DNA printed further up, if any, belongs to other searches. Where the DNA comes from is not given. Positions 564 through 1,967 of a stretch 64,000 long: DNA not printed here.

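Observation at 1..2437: Candidate undescribed RiPP locus: two tandem radical SAM/SPASM enzymes followed by two Trp/Asp-rich peptide genes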

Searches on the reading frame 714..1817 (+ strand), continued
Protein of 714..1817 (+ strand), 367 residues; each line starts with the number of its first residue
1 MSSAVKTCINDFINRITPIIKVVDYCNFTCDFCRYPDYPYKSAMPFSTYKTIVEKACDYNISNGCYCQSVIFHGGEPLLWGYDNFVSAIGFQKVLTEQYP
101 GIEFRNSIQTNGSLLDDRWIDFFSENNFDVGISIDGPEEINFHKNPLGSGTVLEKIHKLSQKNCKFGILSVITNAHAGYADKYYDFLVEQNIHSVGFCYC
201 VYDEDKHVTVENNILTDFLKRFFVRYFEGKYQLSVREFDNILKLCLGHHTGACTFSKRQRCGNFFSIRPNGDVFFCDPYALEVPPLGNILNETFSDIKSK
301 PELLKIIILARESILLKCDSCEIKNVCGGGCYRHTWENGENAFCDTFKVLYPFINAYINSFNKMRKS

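Call 27: search_solved_structures(query=window:714-1817:+, max_evalue=0.00001, show_alignments=1)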
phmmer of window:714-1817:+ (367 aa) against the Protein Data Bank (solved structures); distinct sequences matched with E-value up to 0.00001: 4.
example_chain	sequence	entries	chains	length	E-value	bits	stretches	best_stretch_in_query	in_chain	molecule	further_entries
4k37_A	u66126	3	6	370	2.1e-31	112.5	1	24-353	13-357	Anaerobic sulfatase-maturating enzyme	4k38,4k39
4k36_A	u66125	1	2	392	2.2e-31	112.5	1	24-353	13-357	Anaerobic sulfatase-maturating enzyme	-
9gm3_A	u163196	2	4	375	1.8e-20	76.5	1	19-337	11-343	ChlB radical SAM domain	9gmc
5wgg_A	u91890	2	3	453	5.6e-10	42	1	23-336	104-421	Radical SAM domain protein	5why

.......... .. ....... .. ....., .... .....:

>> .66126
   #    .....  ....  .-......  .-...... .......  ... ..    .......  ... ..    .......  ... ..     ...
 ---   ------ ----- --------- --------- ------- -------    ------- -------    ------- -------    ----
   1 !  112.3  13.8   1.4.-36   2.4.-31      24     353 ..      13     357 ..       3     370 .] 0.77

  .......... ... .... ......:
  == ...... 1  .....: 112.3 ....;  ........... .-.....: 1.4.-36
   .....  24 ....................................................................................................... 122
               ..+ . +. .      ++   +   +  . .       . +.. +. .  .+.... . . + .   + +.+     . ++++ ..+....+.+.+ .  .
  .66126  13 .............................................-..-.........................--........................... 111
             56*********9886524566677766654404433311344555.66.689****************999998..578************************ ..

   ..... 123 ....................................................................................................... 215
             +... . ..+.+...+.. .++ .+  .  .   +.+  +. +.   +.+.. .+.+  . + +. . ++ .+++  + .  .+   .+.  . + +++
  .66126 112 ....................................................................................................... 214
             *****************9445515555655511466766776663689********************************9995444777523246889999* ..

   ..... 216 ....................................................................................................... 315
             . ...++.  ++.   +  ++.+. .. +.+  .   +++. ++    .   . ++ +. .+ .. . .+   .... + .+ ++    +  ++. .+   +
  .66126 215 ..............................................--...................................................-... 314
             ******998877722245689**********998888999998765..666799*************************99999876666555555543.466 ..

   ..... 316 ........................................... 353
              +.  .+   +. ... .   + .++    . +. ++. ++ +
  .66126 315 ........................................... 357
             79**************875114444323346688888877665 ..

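Call 34: list_cluster_members(proteins=[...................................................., L016:6004-7077:+, window:2219-2434:+, window:1850-2029:+, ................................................, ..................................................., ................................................, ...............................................])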
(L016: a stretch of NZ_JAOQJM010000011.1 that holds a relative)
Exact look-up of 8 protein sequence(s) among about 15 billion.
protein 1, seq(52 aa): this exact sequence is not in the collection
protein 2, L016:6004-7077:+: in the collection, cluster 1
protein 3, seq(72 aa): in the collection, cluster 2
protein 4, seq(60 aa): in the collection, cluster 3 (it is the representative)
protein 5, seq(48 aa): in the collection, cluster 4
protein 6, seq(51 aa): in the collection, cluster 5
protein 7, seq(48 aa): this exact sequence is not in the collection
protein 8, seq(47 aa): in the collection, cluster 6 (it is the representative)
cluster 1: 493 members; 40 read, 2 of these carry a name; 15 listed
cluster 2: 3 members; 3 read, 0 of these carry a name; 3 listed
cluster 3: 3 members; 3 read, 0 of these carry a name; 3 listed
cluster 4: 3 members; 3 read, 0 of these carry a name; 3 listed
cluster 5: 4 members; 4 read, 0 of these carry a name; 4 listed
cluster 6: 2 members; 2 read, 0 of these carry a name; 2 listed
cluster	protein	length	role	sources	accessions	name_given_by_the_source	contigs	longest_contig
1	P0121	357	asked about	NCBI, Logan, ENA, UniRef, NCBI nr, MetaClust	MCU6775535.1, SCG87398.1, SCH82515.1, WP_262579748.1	Anaerobic sulfatase-maturating enzyme [uncultured Blautia sp.] | radical SAM/SPASM domain-containing protein n=1 Tax=Blautia acetigignens TaxID=2981783 ... | radical SAM protein [Blautia acetigignens]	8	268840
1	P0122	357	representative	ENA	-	-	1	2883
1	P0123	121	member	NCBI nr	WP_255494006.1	SPASM domain-containing protein [Blautia sp. MSK.20.85]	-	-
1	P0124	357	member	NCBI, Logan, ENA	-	-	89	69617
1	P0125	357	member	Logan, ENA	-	-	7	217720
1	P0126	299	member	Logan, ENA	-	-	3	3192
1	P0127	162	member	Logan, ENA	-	-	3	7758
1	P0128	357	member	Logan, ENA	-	-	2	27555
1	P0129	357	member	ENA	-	-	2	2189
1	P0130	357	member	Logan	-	-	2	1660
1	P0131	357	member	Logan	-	-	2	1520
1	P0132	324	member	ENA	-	-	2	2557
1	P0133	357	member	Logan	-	-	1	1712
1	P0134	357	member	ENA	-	-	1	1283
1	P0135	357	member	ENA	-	-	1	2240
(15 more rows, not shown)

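Call 35: search_protein_families(library=ncbifam, proteins=[L010:3588-4937:+, L092:5510-6817:+, L100:2121-3416:+, L104:1985-3187:+, L116:1721-3049:-, L107:3895-4821:+, L118:5064-5951:+, L120:5061-5954:+, L011:7099-8244:+, L124:3502-4620:+], max_evalue=1e-20)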
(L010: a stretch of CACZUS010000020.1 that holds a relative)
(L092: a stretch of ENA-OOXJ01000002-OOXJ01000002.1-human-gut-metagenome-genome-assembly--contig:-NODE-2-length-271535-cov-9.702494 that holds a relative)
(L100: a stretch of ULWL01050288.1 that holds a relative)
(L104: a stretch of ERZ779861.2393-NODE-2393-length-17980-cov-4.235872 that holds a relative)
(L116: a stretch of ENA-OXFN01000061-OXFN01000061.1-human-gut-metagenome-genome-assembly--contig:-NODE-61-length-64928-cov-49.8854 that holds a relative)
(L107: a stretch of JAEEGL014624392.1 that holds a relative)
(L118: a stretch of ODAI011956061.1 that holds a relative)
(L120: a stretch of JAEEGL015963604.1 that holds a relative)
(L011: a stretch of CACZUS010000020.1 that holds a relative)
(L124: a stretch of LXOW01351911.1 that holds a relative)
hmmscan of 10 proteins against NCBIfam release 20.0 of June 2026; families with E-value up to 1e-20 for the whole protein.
L010:3588-4937:+ (449 aa): 11 families
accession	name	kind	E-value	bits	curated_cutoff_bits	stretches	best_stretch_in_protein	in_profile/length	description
TIGR04463.1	rSAM_vs_C_rich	equivalog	5.1e-64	216.6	525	1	29-419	1-397/438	TIGR04463 family radical SAM/SPASM RiPP maturase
TIGR04334.1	rSAM_Clo7bot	equivalog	2.8e-53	181.1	600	1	26-445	2-435/440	radical SAM/SPASM domain Clo7bot peptide maturase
NF038107.1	rSAM_NF038107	equivalog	7.6e-51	173.3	600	1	27-421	4-404/444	Cys-every-fifth radical SAM/SPASM peptide maturase CefB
TIGR04280.1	geopep_mat_rSAM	hypoth_equivalog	5.2e-45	154.2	400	1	33-425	12-400/428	geopeptide radical SAM maturase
NF052473.1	rSAM_FlmE_OhkG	exception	1.5e-43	149.2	500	1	29-282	6-277/481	FlmE/OhkG family radical SAM/SPASM peptide maturase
NF047865.1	rSAM_PapB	equivalog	2.6e-42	145.2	340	1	108-419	4-318/330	PapB family radical SAM/SPASM ranthipeptide maturase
TIGR04064.1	rSAM_nif11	equivalog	7.9e-31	107.3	518.7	1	108-248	79-222/459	nif11-like peptide radical SAM maturase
TIGR03906.1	quino_hemo_SAM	equivalog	2.8e-28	98.8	453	1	106-269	95-259/467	quinohemoprotein amine dehydrogenase maturation protein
TIGR03974.1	rSAM_six_Cys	equivalog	4.1e-25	88.6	425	0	106-252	98-246/451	thioether cross-link-forming SCIFF peptide maturase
TIGR04068.1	rSAM_ocin_clost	equivalog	7.2e-23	81.2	500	1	92-312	69-294/462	Cys-rich peptide radical SAM maturase CcpM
NF041298.1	rSAM_mat_DynA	equivalog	4.6e-21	75.2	450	0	116-279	10-172/356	dynobactin maturation radical SAM/SPASM protein DynA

L092:5510-6817:+ (435 aa): 6 families
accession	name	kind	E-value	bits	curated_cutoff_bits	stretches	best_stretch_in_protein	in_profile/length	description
TIGR04463.1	rSAM_vs_C_rich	equivalog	1.6e-52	178.7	525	1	13-398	1-396/438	TIGR04463 family radical SAM/SPASM RiPP maturase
TIGR04334.1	rSAM_Clo7bot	equivalog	1.6e-51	175.4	600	1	11-416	3-425/440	radical SAM/SPASM domain Clo7bot peptide maturase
NF038107.1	rSAM_NF038107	equivalog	2e-46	158.7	600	1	11-398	4-402/444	Cys-every-fifth radical SAM/SPASM peptide maturase CefB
NF052473.1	rSAM_FlmE_OhkG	exception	2.8e-40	138.4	500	1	48-421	55-452/481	FlmE/OhkG family radical SAM/SPASM peptide maturase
TIGR04280.1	geopep_mat_rSAM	hypoth_equivalog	5.1e-40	137.7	400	1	10-401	3-397/428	geopeptide radical SAM maturase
NF047865.1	rSAM_PapB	equivalog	3.1e-31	108.8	340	1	98-402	12-322/330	PapB family radical SAM/SPASM ranthipeptide maturase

L100:2121-3416:+ (431 aa): 5 families
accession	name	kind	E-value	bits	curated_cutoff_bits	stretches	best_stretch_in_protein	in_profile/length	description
TIGR04545.1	rSAM_ahbD_hemeb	equivalog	2e-31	109.7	500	1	10-324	2-326/339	heme b synthase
TIGR04303.1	GeoRSP_rSAM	equivalog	1.8e-28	100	400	1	6-332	3-323/325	GeoRSP system radical SAM/SPASM protein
TIGR04055.1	rSAM_NirJ2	equivalog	3.6e-28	99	500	1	9-319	1-307/326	putative heme d1 biosynthesis radical SAM protein NirJ2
TIGR03962.1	mycofact_rSAM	equivalog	1.9e-23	83.2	265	1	4-332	8-330/339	mycofactocin radical SAM maturase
NF047865.1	rSAM_PapB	equivalog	9.9e-22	77.6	340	1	14-318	9-319/330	PapB family radical SAM/SPASM ranthipeptide maturase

L104:1985-3187:+ (400 aa): 3 families
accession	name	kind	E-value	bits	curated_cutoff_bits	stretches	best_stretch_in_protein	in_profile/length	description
TIGR04053.2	TIGR04053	equivalog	1.7e-22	80.2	395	1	87-234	10-161/366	TIGR04053 family radical SAM/SPASM domain-containing protein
TIGR02668.1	moaA_archaeal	equivalog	1.8e-21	76.4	325.25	1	80-245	5-171/303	GTP 3',8-cyclase MoaA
TIGR04545.1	rSAM_ahbD_hemeb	equivalog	6.7e-21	75.1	500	0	89-229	4-145/339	heme b synthase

L116:1721-3049:- (442 aa): 8 families
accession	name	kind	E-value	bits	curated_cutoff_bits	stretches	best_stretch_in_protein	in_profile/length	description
NF038107.1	rSAM_NF038107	equivalog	2.4e-42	145.3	600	1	2-399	2-405/444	Cys-every-fifth radical SAM/SPASM peptide maturase CefB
TIGR04463.1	rSAM_vs_C_rich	equivalog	2.6e-41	141.8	525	1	7-398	2-397/438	TIGR04463 family radical SAM/SPASM RiPP maturase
TIGR04280.1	geopep_mat_rSAM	hypoth_equivalog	3e-35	122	400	1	16-246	18-246/428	geopeptide radical SAM maturase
TIGR04334.1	rSAM_Clo7bot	equivalog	1.7e-34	119.2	600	1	3-419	2-431/440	radical SAM/SPASM domain Clo7bot peptide maturase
NF047865.1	rSAM_PapB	equivalog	5.2e-31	108.1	340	1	90-397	6-319/330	PapB family radical SAM/SPASM ranthipeptide maturase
NF052473.1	rSAM_FlmE_OhkG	exception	2.2e-27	95.9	500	1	3-244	3-263/481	FlmE/OhkG family radical SAM/SPASM peptide maturase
TIGR04068.1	rSAM_ocin_clost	equivalog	3.7e-21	75.6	500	1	10-230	5-233/462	Cys-rich peptide radical SAM maturase CcpM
TIGR04064.1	rSAM_nif11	equivalog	6.3e-21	74.6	518.7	0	86-232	77-227/459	nif11-like peptide radical SAM maturase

L107:3895-4821:+ (308 aa): 0 families

L118:5064-5951:+ (295 aa): 0 families

L120:5061-5954:+ (297 aa): 0 families

L011:7099-8244:+ (381 aa): 17 families
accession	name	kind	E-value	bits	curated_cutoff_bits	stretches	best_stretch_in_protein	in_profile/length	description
TIGR03942.1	sulfatase_rSAM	equivalog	8.1e-78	262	349.45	1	25-378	3-360/363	anaerobic sulfatase maturase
NF041298.1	rSAM_mat_DynA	equivalog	7e-65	219.3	450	1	25-373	4-351/356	dynobactin maturation radical SAM/SPASM protein DynA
NF010321.0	PRK13758.1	equivalog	3.4e-61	207.4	441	1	22-373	4-360/370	anaerobic sulfatase-maturase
NF010308.0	PRK13745.1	equivalog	5.6e-52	177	484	1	17-375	7-385/412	anaerobic sulfatase-maturation protein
NF038005.1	rSAM_mat_DarE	equivalog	2.9e-41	141.6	650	1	29-357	80-409/432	darobactin maturation radical SAM/SPASM protein DarE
TIGR04261.1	rSAM_GlyRichRpt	subfamily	3.3e-40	138.2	310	1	31-350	5-325/363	cyclophane-forming radical SAM/SPASM peptide maturase GrrM/OscB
NF041707.1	rSAM_YhhB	equivalog_domain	4.1e-40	137.8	445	1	33-378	12-368/369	cyclophane-forming radical SAM/SPASM peptide maturase YhhB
NF041300.1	rSAM_mat_DarW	exception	2.9e-38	131.8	650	1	17-358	36-376/415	radical SAM/SPASM peptide maturase DarW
NF041718.1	rSAM_phane_AMC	equivalog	3.5e-35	121.7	425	1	27-347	11-326/362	cyclophane-forming radical SAM peptide maturase AmcB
NF047865.1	rSAM_PapB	equivalog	2.4e-31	109.2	340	1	31-350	11-318/330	PapB family radical SAM/SPASM ranthipeptide maturase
TIGR04269.1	SAM_SPASM_FxsB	subfamily_domain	1.1e-30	106.9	370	1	33-367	12-357/363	FxsB family cyclophane-forming radical SAM/SPASM peptide maturase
TIGR04083.1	rSAM_pep_methan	hypoth_equivalog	2.8e-30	105.4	300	1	33-350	10-312/376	TIGR04083 family peptide-modifying radical SAM enzyme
TIGR04496.1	rSAM_XyeB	equivalog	4e-29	101.5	450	1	25-357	6-351/385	cyclophane-forming radical SAM/SPASM peptide maturase XyeB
TIGR04068.1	rSAM_ocin_clost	equivalog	1.5e-24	86.7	500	1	30-169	91-232/462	Cys-rich peptide radical SAM maturase CcpM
TIGR03978.1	rSAM_paired_1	equivalog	7.3e-24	84.3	370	1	33-345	93-414/466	His-Xaa-Ser system radical SAM maturase HxsB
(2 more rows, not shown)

L124:3502-4620:+ (372 aa): 22 families
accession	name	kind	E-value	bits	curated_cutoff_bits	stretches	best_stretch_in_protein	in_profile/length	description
TIGR04136.1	rSAM_FibroRumin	equivalog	9.7e-43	146.6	400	1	62-258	79-290/458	FibroRumin system radical SAM peptide maturase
NF047865.1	rSAM_PapB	equivalog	2.1e-36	125.8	340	1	80-255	7-184/330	PapB family radical SAM/SPASM ranthipeptide maturase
TIGR03942.1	sulfatase_rSAM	equivalog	1.2e-34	120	349.45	1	84-255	9-185/363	anaerobic sulfatase maturase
NF038107.1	rSAM_NF038107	equivalog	3e-34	118.6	600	1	37-257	44-274/444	Cys-every-fifth radical SAM/SPASM peptide maturase CefB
NF041298.1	rSAM_mat_DynA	equivalog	2.1e-33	115.8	450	1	83-252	8-180/356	dynobactin maturation radical SAM/SPASM protein DynA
TIGR04064.1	rSAM_nif11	equivalog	3e-33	115.2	518.7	1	75-255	77-259/459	nif11-like peptide radical SAM maturase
TIGR04068.1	rSAM_ocin_clost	equivalog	4.3e-33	114.9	500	1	70-220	78-234/462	Cys-rich peptide radical SAM maturase CcpM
TIGR03974.1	rSAM_six_Cys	equivalog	5.7e-33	114.4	425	1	30-245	53-273/451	thioether cross-link-forming SCIFF peptide maturase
TIGR03978.1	rSAM_paired_1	equivalog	3.4e-31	108.5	370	1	66-245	73-256/466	His-Xaa-Ser system radical SAM maturase HxsB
TIGR03906.1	quino_hemo_SAM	equivalog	8.7e-31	107.1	453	1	80-232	98-257/467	quinohemoprotein amine dehydrogenase maturation protein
NF041707.1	rSAM_YhhB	equivalog_domain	3e-29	102.1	445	1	82-260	8-196/369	cyclophane-forming radical SAM/SPASM peptide maturase YhhB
NF040492.1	not_ScfB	exception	4.3e-26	91.8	855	1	76-245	95-272/450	ScfB-related radical SAM/SPASM orphan maturase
NF010321.0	PRK13758.1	equivalog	2e-25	89.7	441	1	83-237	12-172/370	anaerobic sulfatase-maturase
NF038170.1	lachnocin_rSAM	equivalog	2.1e-25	89.5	550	1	14-221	16-226/440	lachnocin radical SAM maturase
TIGR04163.1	rSAM_cobopep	equivalog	8.6e-25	87.3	375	1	70-257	56-246/428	peptide-modifying radical SAM enzyme CbpB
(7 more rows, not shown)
